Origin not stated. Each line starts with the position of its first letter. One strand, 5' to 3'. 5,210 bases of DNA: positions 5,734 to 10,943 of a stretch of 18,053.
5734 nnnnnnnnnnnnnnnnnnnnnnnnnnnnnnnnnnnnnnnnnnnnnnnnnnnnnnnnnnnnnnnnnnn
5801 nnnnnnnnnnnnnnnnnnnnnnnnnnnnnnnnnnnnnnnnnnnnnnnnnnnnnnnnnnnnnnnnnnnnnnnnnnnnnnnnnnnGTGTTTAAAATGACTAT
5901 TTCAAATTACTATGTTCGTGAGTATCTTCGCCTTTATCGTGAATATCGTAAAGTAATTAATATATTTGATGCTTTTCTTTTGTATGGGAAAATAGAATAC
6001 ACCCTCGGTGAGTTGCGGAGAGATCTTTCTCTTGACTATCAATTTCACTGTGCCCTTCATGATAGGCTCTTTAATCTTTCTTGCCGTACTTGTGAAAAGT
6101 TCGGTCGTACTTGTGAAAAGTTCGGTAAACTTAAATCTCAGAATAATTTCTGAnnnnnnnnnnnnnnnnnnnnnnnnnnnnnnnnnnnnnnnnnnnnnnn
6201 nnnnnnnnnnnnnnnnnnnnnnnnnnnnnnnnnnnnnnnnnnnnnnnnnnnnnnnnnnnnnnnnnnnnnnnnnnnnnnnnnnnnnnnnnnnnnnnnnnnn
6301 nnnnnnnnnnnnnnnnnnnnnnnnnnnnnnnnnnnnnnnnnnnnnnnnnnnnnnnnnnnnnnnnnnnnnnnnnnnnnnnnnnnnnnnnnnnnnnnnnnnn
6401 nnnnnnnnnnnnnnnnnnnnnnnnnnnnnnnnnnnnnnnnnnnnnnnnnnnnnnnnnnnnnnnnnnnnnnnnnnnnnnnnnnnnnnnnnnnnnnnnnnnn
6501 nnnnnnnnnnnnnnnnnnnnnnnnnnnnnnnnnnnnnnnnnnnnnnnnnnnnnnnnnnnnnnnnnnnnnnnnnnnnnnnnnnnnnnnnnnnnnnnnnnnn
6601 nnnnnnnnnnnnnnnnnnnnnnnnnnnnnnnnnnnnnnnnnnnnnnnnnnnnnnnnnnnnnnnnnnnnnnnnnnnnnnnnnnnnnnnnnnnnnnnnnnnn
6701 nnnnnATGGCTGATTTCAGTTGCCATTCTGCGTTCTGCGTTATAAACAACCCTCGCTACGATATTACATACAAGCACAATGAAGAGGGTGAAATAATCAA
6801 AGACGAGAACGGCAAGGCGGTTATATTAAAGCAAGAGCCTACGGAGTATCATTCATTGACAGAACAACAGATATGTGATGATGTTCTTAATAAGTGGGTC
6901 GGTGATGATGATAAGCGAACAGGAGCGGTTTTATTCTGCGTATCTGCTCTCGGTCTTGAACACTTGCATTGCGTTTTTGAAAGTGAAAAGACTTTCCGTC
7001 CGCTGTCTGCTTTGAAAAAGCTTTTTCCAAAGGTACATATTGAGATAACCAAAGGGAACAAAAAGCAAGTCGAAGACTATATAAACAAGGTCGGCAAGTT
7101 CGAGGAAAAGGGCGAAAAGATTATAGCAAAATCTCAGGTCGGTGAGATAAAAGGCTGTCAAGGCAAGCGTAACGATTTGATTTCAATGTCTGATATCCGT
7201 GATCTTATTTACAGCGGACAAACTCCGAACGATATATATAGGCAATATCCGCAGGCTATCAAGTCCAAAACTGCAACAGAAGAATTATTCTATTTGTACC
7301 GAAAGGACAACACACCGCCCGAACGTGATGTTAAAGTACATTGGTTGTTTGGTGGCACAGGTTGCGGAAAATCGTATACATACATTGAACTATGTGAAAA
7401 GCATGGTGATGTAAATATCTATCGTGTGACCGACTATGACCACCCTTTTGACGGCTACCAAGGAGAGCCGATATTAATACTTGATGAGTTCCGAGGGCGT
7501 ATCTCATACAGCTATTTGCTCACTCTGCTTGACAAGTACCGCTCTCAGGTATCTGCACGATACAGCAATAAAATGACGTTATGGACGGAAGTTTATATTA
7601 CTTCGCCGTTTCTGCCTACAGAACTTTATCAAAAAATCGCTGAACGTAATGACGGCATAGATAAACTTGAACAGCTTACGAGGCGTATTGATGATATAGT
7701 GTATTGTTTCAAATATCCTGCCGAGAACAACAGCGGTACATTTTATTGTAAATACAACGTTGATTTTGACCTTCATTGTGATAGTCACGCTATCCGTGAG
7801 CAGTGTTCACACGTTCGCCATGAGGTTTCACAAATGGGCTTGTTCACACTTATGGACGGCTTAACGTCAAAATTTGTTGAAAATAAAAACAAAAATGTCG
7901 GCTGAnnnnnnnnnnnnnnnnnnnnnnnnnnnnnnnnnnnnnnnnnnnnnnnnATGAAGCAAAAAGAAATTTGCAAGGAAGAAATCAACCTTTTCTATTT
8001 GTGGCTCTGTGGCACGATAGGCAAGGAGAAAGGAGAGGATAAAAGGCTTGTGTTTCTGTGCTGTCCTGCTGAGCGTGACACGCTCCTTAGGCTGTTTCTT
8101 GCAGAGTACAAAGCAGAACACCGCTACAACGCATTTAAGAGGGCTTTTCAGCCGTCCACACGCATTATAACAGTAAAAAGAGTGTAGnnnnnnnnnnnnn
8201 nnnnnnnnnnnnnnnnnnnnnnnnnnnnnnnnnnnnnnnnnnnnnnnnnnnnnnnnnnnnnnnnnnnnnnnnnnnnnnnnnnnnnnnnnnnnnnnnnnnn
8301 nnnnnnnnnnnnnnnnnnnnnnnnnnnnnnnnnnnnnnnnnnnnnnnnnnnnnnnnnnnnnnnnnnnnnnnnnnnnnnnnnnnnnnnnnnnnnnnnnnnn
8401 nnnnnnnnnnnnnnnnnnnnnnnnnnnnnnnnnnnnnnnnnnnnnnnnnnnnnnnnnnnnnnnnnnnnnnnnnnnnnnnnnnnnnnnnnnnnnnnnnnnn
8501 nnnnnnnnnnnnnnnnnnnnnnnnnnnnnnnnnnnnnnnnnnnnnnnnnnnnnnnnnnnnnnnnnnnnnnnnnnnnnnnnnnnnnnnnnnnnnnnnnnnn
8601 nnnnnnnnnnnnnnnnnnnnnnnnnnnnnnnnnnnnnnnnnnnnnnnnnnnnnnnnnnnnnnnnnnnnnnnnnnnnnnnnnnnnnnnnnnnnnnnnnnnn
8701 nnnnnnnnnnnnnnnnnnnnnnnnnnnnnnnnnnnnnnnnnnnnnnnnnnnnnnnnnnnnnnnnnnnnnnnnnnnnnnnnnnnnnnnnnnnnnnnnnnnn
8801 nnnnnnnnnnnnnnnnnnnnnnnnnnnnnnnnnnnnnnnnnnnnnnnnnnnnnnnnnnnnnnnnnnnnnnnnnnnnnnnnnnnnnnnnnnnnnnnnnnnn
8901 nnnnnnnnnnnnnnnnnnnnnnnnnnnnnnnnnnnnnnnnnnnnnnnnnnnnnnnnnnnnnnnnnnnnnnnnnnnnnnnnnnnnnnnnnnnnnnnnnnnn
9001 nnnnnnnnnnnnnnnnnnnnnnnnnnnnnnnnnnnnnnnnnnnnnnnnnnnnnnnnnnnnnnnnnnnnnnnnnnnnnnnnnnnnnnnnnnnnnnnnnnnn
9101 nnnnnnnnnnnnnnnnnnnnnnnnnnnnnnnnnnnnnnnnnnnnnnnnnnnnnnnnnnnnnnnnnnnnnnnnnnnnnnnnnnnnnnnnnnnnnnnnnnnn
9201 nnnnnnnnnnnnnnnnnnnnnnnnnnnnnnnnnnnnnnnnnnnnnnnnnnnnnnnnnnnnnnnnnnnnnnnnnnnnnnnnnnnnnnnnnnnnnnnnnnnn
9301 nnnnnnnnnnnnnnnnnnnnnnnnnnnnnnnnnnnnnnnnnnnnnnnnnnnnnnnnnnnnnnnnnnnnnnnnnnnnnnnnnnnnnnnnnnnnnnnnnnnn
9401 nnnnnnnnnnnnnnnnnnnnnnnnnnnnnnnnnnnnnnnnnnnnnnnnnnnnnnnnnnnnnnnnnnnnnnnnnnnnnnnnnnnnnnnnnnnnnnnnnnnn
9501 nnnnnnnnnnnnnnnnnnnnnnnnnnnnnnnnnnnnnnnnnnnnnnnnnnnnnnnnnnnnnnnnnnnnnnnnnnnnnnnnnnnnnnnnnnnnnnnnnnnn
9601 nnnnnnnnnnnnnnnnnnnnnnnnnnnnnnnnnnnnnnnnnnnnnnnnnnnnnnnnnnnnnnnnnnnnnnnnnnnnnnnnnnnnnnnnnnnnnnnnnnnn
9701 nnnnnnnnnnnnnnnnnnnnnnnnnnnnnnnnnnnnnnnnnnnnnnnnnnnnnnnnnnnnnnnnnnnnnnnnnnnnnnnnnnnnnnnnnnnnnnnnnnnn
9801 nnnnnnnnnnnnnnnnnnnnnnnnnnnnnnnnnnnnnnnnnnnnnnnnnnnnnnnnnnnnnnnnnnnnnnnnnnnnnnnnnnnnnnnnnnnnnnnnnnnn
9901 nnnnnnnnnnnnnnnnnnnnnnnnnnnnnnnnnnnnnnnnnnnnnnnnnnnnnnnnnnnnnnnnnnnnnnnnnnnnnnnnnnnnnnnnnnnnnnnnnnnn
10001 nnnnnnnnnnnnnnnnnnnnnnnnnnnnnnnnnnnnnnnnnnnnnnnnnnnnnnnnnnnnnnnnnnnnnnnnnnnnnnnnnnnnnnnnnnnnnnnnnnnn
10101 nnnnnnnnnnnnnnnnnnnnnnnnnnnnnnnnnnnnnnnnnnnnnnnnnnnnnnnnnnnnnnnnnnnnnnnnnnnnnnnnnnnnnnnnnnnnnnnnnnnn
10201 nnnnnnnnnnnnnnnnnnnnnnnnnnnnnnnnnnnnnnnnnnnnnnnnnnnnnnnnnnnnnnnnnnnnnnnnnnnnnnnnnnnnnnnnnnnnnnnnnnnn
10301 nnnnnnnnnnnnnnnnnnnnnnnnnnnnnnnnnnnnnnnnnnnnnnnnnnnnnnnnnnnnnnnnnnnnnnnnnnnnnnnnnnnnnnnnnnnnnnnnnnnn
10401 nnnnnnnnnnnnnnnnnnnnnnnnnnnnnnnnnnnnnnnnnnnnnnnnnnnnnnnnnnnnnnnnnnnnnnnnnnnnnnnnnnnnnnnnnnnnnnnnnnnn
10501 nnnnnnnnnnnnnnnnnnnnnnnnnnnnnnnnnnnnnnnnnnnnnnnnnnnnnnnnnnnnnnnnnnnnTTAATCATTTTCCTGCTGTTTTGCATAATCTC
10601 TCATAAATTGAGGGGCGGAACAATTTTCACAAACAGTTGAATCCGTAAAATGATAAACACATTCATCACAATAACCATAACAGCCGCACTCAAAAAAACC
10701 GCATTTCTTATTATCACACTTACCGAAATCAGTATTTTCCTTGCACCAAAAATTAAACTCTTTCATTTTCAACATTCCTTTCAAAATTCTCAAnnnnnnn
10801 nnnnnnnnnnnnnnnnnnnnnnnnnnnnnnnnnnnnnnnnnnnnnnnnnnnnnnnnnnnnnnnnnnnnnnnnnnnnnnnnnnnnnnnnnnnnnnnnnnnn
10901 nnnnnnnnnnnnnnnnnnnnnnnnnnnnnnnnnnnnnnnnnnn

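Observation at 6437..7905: Eukaryotic-CRESS-style replication module (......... stem-loop plus HUH-SF3 Rep) inside a bacterial filamentous prophage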

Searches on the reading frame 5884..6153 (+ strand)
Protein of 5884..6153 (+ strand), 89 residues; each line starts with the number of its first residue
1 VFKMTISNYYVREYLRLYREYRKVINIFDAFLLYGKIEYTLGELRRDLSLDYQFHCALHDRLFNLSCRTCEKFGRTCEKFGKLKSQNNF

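Call 11: search_protein_families(library=phrogs, proteins=[window:5884-6153:+], max_evalue=0.01)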
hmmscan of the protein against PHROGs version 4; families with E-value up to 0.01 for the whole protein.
window:5884-6153:+ (89 aa): 0 families

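Call 93: search_protein_families(library=pfam, proteins=[window:5884-6153:+], max_evalue=0.1)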
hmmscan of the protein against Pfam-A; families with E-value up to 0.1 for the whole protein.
window:5884-6153:+ (89 aa): 1 family
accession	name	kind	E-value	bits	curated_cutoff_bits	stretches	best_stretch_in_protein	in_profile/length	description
PF10611.14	DUF2469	-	0.081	14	25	1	6-29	6-29/100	Protein of unknown function (DUF2469)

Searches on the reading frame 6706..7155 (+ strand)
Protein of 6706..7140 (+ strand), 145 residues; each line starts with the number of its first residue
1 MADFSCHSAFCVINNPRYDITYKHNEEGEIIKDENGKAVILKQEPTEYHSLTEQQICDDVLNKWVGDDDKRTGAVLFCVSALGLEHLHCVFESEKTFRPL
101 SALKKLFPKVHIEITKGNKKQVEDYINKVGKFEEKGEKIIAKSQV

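Call 10: search_protein_families(library=pfam, proteins=[window:6706-7140:+], max_evalue=10)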
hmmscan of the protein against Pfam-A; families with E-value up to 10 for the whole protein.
window:6706-7140:+ (145 aa): 2 families
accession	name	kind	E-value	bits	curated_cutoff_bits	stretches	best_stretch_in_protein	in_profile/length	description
PF00775.27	Dioxygenase_C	-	0.006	16.5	27.3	1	15-88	64-134/182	Dioxygenase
PF02407.22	Viral_Rep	-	0.0067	17.1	26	1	83-128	36-81/82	Putative viral replication protein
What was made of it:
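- Tried and rejected: Pfam Viral_Rep stayed below threshold (call 10).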

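Call 11: search_protein_families(library=phrogs, proteins=[window:6706-7140:+], max_evalue=0.01)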
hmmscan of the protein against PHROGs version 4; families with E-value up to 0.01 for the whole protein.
window:6706-7140:+ (145 aa): 0 families

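Call 58: predict_structure(alignment_id=A2)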
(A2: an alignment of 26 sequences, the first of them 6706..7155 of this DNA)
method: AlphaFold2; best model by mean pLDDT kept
length: 150 residues; sequences in the alignment: 26
mean_pLDDT: 90.2   pTM: 0.83
mean pLDDT of the five models: 90.2, 88.7, 87.5, 86.2, 86.1
residues with pLDDT >= 90: 95; 70-90: 51; 50-70: 4; < 50: 0
segments of 3 or more residues with pLDDT < 50: none
pLDDT, mean of each block of 10 residues (from residue 1): 84 93 90 89 94 98 94 95 90 91 92 81 87 84 91
secondary structure, 60 per line:
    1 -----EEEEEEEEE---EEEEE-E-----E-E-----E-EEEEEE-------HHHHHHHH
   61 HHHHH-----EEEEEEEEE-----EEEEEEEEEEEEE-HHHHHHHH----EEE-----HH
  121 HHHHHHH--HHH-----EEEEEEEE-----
elements in order: E6-14 E18-22 E40-45 H53-65 E71-79 E85-97 H99-106 E111-113 H119-127 E138-145
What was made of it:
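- On CRESS-type Rep (HUH nuclease + SF3 helicase): AF2 model pLDDT 90 (call 58).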

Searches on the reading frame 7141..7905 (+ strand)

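Call 10: search_protein_families(library=pfam, proteins=[window:7141-7905:+], max_evalue=10)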
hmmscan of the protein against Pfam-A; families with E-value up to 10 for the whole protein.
window:7141-7905:+ (254 aa): 4 families
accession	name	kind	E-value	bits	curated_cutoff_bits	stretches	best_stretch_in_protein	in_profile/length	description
PF00910.28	RNA_helicase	-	1.6e-05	25.8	21.5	1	68-123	2-64/105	RNA helicase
PF00450.28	Peptidase_S10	-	0.082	12.7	21.9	1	43-76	20-53/420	Serine carboxypeptidase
PF04255.20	DUF433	-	0.13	12.6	23.6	1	14-38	19-43/56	Protein of unknown function (DUF433)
PF13401.12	AAA_22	-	0.15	12.8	27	1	69-96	10-39/130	AAA domain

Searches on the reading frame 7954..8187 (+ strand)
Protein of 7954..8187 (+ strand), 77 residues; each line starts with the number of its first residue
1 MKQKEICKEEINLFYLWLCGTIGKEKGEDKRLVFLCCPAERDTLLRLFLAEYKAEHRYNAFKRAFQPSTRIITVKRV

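Call 93: search_protein_families(library=pfam, proteins=[window:7954-8187:+], max_evalue=0.1)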
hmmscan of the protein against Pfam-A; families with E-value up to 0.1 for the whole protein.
window:7954-8187:+ (77 aa): 0 families
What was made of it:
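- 7954..8187 (+): Conserved basic 77-aa ORF that always lies between rep and the integrase. Function unknown. No Pfam hit (call 93).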

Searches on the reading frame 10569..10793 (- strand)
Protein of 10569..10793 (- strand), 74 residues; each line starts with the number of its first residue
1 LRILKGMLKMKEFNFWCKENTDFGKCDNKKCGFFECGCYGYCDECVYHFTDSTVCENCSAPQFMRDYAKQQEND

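Call 93: search_protein_families(library=pfam, proteins=[window:10569-10793:-], max_evalue=0.1)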
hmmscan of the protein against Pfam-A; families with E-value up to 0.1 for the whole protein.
window:10569-10793:- (74 aa): 1 family
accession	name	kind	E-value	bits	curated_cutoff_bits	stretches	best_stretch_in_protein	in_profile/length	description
PF04068.21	Fer4_RLI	-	0.074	13.2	23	0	22-41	7-26/35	Possible Fer4-like domain in RNase L inhibitor, RLI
